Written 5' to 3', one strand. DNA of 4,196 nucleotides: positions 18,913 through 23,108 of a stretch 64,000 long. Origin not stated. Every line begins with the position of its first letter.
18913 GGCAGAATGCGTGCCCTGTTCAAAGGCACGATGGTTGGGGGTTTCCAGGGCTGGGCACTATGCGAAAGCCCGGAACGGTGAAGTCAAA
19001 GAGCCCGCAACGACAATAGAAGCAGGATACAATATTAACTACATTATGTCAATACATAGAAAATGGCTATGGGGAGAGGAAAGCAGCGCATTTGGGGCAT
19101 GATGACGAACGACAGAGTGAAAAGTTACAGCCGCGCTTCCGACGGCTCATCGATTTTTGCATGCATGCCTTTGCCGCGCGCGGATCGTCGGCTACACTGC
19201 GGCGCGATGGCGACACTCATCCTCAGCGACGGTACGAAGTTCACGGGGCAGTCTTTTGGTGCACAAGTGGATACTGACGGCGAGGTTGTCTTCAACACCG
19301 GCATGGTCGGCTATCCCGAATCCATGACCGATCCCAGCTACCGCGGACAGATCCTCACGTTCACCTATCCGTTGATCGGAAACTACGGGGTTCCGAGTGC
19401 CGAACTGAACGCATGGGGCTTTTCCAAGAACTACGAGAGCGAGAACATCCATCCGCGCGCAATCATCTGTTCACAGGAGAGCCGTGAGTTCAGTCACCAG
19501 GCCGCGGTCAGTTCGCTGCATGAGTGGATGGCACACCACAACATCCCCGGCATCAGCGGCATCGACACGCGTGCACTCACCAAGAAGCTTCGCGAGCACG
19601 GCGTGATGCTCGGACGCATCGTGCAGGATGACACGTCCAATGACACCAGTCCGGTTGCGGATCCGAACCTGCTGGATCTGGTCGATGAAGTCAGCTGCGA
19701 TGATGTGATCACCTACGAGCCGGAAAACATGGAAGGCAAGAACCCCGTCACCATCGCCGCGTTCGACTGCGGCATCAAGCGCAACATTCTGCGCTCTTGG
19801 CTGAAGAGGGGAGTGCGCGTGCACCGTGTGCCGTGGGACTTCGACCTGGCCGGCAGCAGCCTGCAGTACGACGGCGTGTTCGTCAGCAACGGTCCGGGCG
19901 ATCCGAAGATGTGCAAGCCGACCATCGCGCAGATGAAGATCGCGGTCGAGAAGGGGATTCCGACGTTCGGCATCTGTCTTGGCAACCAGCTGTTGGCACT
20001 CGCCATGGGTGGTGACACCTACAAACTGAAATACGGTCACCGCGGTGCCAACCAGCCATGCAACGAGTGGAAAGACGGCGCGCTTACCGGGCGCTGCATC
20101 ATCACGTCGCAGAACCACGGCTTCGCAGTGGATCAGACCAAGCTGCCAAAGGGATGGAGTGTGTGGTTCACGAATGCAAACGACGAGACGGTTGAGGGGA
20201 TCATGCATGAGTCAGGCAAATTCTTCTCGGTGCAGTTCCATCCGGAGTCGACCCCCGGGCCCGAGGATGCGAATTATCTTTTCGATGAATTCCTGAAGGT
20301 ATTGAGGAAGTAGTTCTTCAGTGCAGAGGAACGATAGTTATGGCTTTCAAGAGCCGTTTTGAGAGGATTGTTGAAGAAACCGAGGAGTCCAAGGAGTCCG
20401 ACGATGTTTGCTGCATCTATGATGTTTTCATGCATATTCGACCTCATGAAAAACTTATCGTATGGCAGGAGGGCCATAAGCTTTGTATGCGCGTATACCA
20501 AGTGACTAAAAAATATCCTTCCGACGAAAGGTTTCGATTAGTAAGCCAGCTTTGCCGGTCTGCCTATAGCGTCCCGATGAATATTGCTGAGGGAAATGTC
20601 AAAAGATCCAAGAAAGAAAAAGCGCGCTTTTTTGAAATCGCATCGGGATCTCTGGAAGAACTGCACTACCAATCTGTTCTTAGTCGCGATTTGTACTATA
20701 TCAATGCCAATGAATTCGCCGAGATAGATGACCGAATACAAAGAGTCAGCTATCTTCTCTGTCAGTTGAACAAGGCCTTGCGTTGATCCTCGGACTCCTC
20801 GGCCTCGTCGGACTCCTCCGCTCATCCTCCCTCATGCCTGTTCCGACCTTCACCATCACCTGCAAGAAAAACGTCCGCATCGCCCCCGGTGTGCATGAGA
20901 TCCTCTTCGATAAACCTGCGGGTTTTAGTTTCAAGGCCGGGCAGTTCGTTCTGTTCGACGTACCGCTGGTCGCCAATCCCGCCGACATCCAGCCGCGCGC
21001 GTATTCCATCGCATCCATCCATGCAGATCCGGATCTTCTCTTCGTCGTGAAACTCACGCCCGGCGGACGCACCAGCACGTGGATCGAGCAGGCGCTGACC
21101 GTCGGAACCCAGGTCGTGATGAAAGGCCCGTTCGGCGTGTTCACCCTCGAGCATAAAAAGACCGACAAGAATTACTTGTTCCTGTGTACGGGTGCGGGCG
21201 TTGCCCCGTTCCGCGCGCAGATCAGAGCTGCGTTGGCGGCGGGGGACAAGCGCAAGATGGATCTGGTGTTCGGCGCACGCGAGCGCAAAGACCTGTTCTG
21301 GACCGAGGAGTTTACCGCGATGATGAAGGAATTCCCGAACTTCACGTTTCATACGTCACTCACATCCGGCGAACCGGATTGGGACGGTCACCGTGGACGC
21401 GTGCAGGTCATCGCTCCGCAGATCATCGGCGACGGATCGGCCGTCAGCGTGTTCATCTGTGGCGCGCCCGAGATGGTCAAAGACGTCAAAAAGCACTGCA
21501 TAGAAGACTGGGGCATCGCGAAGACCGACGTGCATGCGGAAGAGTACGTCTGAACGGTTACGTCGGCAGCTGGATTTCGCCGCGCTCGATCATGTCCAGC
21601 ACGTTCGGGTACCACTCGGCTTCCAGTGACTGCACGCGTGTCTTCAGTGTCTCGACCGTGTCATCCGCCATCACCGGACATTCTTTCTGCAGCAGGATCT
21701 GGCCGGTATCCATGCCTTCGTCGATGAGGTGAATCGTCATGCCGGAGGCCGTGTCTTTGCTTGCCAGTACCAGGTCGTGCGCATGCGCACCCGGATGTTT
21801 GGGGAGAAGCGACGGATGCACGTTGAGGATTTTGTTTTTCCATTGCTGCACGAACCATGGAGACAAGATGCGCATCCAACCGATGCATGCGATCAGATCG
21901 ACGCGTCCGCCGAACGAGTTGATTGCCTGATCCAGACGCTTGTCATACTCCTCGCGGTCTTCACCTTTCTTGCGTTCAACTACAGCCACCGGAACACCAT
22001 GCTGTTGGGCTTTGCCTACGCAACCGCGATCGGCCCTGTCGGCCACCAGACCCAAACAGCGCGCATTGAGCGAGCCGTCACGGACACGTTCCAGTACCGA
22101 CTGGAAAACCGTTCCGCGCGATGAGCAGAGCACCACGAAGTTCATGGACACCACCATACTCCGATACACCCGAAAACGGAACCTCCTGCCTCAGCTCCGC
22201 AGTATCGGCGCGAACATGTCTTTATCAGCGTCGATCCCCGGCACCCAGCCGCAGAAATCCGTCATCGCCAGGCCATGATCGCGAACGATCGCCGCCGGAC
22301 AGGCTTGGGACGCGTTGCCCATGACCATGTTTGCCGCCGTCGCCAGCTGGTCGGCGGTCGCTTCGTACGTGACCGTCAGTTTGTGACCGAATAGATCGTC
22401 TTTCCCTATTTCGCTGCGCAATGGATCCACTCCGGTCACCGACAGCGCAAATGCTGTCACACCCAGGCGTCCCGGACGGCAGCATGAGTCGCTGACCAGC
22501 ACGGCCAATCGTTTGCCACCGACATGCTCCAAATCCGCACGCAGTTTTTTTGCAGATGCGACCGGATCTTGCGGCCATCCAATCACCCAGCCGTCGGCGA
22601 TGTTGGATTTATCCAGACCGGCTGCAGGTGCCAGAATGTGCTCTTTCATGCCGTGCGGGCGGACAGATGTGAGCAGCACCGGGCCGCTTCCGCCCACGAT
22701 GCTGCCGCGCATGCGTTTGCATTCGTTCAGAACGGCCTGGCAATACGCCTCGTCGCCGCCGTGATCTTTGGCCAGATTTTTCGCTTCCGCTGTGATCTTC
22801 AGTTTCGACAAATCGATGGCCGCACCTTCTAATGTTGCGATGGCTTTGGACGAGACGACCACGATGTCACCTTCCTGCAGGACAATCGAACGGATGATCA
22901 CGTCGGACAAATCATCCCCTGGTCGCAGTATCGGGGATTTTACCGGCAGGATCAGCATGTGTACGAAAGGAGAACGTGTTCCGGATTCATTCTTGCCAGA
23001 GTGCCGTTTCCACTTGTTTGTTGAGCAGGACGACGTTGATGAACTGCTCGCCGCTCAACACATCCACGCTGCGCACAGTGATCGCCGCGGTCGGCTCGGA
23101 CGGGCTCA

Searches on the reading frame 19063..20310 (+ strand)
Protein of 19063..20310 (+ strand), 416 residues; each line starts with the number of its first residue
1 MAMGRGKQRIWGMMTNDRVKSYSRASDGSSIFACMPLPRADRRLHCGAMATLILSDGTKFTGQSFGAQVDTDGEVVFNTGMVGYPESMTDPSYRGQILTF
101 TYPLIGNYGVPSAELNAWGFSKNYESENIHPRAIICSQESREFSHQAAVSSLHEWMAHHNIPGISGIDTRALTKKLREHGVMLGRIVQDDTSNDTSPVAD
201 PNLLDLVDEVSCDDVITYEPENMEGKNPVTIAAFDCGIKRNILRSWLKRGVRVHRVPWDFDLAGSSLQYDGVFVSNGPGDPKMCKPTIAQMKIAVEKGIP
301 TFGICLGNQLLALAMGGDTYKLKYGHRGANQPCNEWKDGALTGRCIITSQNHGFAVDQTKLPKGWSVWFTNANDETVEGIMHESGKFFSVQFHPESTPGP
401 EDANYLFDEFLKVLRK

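Call 31: search_protein_families(library=pfam, proteins=[window:19063-20310:+], max_evalue=0.001)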
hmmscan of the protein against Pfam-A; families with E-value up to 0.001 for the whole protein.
window:19063-20310:+ (416 aa): 3 families
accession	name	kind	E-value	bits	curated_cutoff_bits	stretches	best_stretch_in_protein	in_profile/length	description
PF00117.34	GATase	-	9.6e-55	185.6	22.8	1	234-412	3-189/190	Glutamine amidotransferase class-I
PF00988.28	CPSase_sm_chain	-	8.1e-49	165.1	27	1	52-186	1-126/126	Carbamoyl-phosphate synthase small chain, CPSase domain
PF07722.19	Peptidase_C26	-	2.2e-11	44.4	20.5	1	287-395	94-219/219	Peptidase C26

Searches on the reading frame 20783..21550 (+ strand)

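Call 88: search_protein_families(library=pfam, proteins=[window:20783-21550:+], max_evalue=0.001)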
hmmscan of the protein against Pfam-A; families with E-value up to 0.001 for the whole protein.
window:20783-21550:+ (256 aa): 3 families
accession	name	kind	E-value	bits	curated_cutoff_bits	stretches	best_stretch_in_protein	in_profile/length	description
PF00175.26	NAD_binding_1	-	4.5e-19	69.5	22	1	133-237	1-109/109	Oxidoreductase NAD-binding domain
PF00970.30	FAD_binding_6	-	1.7e-07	31.9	21.1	1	48-120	28-97/99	Oxidoreductase FAD-binding domain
PF08030.17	NAD_binding_6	-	7.5e-06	26.5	22.2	0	218-239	134-155/156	Ferric reductase NAD binding domain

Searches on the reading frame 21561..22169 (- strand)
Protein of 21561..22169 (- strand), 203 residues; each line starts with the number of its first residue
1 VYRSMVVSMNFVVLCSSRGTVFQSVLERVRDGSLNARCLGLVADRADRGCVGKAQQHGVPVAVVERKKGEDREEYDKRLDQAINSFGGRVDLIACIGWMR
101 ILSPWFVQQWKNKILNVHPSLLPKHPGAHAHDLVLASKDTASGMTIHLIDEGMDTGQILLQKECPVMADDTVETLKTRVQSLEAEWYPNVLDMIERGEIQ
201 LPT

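Call 88: search_protein_families(library=pfam, proteins=[window:21561-22169:-], max_evalue=0.001)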
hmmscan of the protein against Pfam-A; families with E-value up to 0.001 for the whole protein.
window:21561-22169:- (203 aa): 1 family
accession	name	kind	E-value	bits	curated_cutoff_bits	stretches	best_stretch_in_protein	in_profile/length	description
PF00551.24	Formyl_trans_N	-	5.4e-52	176.6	26.1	1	9-191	1-181/181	Formyl transferase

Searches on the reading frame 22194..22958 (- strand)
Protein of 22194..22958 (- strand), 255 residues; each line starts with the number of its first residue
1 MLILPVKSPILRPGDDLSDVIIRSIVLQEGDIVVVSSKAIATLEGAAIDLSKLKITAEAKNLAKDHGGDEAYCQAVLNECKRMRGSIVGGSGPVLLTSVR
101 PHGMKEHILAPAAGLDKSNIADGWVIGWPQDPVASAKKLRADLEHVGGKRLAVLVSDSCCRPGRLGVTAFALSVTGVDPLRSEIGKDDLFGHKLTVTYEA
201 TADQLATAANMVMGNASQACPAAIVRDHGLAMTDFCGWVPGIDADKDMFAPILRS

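Call 88: search_protein_families(library=pfam, proteins=[window:22194-22958:-], max_evalue=0.001)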
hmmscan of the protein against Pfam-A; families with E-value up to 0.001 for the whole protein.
window:22194-22958:- (255 aa): 1 family
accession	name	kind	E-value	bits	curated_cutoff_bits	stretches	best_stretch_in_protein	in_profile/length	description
PF01996.21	F420_ligase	-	8.4e-54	182.8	25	1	6-227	2-218/218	F420-0:Gamma-glutamyl ligase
